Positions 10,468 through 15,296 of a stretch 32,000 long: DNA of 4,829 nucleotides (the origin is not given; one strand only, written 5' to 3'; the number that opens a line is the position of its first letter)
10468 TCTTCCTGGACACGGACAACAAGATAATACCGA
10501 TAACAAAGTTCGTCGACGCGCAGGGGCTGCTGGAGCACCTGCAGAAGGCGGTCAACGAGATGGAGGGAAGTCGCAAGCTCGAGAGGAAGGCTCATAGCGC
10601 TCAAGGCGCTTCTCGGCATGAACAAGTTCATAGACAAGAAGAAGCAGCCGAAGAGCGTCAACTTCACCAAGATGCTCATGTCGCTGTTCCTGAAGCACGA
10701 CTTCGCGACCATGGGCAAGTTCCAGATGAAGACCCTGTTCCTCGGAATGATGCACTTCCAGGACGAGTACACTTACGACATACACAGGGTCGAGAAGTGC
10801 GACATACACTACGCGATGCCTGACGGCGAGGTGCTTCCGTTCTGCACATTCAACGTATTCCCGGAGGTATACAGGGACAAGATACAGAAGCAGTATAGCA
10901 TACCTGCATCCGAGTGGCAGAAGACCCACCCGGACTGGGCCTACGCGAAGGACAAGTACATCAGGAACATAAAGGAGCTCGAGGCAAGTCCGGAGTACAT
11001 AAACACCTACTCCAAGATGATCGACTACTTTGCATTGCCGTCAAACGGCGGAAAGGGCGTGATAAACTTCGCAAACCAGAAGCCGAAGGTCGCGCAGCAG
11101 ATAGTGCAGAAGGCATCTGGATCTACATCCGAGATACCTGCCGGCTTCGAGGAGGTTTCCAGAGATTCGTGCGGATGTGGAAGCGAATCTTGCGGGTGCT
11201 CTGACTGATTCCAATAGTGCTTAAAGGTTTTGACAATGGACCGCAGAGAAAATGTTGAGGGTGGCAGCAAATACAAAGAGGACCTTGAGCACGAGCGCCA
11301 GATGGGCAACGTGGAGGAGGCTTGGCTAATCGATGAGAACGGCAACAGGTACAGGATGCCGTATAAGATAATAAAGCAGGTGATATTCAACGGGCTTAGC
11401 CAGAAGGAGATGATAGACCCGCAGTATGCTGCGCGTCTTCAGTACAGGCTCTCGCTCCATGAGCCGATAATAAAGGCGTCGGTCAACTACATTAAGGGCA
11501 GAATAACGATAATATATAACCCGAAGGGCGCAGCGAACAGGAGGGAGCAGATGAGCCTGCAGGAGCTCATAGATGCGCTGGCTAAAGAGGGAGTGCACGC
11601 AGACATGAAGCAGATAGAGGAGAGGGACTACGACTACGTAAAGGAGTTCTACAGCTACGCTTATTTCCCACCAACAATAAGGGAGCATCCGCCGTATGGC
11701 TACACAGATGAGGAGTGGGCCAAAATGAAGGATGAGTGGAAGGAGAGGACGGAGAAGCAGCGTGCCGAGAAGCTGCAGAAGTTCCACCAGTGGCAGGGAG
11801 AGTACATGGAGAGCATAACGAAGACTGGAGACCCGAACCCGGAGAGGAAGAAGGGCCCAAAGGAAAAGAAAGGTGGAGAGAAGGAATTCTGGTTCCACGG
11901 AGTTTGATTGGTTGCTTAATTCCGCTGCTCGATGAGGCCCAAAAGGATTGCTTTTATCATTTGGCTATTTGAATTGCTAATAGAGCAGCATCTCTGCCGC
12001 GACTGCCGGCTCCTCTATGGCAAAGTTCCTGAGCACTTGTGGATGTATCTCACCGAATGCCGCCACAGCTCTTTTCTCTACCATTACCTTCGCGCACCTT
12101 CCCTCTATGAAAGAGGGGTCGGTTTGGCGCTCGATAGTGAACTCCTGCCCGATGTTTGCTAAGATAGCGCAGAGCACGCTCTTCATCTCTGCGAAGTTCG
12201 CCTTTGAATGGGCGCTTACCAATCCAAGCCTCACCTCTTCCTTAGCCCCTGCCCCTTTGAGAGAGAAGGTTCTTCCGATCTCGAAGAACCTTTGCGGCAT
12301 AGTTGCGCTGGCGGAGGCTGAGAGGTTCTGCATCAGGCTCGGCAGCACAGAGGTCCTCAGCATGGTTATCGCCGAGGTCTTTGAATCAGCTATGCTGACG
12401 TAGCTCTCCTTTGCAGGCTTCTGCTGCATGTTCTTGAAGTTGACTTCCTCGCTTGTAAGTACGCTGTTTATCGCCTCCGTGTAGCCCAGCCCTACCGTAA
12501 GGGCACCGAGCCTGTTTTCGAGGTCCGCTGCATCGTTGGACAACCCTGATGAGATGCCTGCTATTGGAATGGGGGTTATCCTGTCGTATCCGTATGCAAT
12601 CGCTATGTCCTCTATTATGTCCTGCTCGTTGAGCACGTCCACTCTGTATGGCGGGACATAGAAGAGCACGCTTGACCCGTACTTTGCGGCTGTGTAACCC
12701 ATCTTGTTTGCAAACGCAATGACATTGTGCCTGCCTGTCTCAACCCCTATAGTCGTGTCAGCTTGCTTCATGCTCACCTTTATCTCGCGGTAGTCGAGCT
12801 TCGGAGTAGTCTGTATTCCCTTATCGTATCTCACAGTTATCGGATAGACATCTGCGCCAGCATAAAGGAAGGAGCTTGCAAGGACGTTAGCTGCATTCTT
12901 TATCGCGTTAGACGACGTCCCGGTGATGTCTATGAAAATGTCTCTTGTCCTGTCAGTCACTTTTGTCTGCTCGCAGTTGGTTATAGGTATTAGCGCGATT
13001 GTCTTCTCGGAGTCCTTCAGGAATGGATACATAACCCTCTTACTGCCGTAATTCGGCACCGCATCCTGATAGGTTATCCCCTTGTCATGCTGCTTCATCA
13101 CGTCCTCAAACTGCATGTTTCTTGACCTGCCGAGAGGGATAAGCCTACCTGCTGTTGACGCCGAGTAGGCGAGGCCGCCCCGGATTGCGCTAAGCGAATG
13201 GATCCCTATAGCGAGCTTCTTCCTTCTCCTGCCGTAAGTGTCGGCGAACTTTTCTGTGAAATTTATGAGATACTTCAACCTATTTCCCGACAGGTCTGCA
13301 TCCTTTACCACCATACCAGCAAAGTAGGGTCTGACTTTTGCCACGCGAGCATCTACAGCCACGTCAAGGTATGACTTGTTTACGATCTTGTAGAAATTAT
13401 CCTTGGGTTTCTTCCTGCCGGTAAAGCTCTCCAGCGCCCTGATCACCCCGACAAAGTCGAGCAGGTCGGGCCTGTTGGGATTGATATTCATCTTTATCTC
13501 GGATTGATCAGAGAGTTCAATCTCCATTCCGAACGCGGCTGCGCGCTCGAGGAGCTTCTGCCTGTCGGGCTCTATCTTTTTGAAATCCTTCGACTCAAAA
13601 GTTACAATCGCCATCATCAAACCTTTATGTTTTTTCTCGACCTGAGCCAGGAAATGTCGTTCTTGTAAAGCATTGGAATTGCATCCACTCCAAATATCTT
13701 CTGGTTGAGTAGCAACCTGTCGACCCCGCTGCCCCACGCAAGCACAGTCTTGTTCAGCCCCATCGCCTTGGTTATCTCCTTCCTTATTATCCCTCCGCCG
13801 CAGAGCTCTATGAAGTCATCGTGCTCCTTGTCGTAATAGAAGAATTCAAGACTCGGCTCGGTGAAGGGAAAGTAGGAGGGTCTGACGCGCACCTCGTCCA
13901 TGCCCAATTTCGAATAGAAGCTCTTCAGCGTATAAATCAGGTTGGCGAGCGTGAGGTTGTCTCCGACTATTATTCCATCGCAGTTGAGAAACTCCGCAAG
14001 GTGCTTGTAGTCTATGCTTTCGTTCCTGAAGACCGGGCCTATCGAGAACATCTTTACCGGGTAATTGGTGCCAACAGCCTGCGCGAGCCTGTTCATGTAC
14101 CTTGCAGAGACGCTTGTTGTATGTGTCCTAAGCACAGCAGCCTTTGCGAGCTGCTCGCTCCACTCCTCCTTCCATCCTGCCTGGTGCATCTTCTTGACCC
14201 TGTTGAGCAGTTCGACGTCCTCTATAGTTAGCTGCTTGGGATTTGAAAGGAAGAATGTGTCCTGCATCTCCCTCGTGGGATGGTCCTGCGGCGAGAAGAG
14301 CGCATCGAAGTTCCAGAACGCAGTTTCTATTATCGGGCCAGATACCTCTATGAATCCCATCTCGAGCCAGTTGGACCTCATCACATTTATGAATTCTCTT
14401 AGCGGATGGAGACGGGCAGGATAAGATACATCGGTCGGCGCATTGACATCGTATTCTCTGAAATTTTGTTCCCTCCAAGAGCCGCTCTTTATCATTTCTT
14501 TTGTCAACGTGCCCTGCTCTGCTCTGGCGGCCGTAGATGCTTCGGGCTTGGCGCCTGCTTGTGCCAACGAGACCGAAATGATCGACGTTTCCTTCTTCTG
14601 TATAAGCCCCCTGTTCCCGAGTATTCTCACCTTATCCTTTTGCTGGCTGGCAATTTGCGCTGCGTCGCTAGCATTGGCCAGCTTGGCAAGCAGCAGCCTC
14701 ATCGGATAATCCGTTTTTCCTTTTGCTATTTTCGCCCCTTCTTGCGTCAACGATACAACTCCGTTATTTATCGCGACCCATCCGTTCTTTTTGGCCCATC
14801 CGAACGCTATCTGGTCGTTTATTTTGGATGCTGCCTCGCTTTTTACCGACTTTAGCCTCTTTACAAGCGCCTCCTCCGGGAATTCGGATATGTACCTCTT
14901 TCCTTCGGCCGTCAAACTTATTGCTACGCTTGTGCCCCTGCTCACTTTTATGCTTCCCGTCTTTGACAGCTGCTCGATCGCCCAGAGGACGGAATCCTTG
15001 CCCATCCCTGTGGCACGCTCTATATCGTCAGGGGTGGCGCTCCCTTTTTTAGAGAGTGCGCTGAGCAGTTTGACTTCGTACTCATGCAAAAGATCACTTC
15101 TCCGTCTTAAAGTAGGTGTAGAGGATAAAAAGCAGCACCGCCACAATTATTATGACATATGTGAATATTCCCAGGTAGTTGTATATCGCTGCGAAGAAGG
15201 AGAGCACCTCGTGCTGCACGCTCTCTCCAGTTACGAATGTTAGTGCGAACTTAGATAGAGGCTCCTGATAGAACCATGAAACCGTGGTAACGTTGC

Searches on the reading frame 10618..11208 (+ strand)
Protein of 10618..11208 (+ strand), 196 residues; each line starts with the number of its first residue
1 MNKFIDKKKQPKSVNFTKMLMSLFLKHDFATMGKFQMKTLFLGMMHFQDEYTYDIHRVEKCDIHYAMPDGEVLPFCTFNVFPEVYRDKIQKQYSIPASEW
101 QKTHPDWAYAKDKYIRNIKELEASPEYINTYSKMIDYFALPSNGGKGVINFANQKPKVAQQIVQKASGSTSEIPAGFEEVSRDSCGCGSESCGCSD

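Call 65: find_encoding_contigs(protein=window:10618-11208:+, flank=5000, max_places=10)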
Protein window:10618-11208:+ (196 aa): no gene with exactly this product is on record in the collection.

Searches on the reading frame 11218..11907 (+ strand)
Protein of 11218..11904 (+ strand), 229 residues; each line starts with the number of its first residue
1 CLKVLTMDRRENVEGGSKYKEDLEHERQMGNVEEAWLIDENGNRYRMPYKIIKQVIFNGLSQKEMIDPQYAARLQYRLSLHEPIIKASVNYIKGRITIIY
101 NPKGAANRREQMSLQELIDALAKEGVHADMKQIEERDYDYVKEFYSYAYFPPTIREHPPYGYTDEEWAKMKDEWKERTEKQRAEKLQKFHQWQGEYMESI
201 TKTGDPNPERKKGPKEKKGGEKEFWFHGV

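Call 12: find_encoding_contigs(protein=window:11236-11907:+, flank=10000, max_places=10)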
Protein window:11236-11907:+ (223 aa): 1 contig read that carries it; 1 place shown.
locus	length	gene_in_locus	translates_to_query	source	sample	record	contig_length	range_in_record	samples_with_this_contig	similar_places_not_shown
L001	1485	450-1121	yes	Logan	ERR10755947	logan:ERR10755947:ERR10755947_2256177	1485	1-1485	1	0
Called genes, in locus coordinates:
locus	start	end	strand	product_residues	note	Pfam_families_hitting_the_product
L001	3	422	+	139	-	?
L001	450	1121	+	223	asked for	-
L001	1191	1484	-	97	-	?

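Call 29: search_protein_families(library=pfam, proteins=[window:11218-11904:+], max_evalue=0.001)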
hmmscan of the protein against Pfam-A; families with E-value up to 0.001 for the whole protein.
window:11218-11904:+ (229 aa): 0 families

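Call 51: search_protein_families(library=pfam, proteins=[window:11236-11904:+], max_evalue=5)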
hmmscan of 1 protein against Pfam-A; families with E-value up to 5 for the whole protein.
window:11236-11904:+ (223 aa): 1 family
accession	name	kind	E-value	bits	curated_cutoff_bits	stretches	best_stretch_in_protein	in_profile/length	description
PF00781.29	DAGK_cat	-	0.092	12.8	23.6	1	90-131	2-42/125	Diacylglycerol kinase catalytic domain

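Call 52: search_protein_families(library=ncbifam, proteins=[window:11236-11904:+], max_evalue=5)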
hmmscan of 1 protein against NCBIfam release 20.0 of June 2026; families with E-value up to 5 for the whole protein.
window:11236-11904:+ (223 aa): 1 family
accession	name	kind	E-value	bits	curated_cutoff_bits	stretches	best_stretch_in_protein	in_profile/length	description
NF008597.0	PRK11564.1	equivalog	0.1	11.3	304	1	106-175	127-192/426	stationary phase inducible protein CsiE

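Call 61: predict_structure(protein=window:11236-11904:+)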
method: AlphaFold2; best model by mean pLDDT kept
length: 223 residues; sequences in the alignment: 1
mean_pLDDT: 50.4   pTM: 0.34
mean pLDDT of the five models: 50.4, 43.0, 41.1, 40.9, 39.9
residues with pLDDT >= 90: 0; 70-90: 25; 50-70: 72; < 50: 126
segments of 3 or more residues with pLDDT < 50: 1-18, 20-22, 24-67, 83-89, 97-106, 118-120, 128-133, 137-145, 205-223
pLDDT, mean of each block of 10 residues (from residue 1): 35 45 44 36 37 40 47 53 45 51 51 53 51 48 50 78 81 70 65 56 48 31 24
secondary structure, 60 per line:
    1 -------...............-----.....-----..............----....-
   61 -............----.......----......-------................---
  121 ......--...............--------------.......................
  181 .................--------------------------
elements in order: H8-22 E28-32 E38-42 H43-51 H56-59 H62-73 E78-84 E89-94 H102-117 E121-126 H129-143 H158-197

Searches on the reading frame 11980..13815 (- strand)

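Call 29: search_protein_families(library=pfam, proteins=[window:11980-13815:-], max_evalue=0.001)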
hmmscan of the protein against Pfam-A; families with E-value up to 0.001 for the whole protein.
window:11980-13815:- (612 aa): 4 families
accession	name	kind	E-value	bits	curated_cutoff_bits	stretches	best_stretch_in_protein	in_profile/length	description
PF17759.6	tRNA_synthFbeta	-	6.5e-39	134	22.4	1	417-609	6-212/214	Phenylalanyl tRNA synthetase beta chain CLM domain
PF03484.21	B5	-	2.6e-16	60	28.6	1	345-410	1-67/67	tRNA synthetase B5 domain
PF03483.22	B3_4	-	7.3e-06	26.1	29.3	1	263-312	90-139/174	B3/4 domain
PF01409.25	tRNA-synt_2d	-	2e-05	24.6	19.8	1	419-601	9-207/246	tRNA synthetases class II core domain (F)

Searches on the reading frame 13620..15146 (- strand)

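Call 29: search_protein_families(library=pfam, proteins=[window:13620-15146:-], max_evalue=0.001)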
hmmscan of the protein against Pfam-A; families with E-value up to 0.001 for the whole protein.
window:13620-15146:- (509 aa): 3 families
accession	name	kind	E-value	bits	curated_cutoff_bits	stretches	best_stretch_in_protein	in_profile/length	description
PF01409.25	tRNA-synt_2d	-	1.3e-72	244.7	19.8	1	232-503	2-245/246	tRNA synthetases class II core domain (F)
PF01978.25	TrmB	-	1.7e-05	25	25.6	1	20-72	6-58/68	Sugar-specific transcriptional regulator TrmB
PF00152.25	tRNA-synt_2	-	0.00026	20.6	25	0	365-390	93-118/308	tRNA synthetases class II (D, K and N)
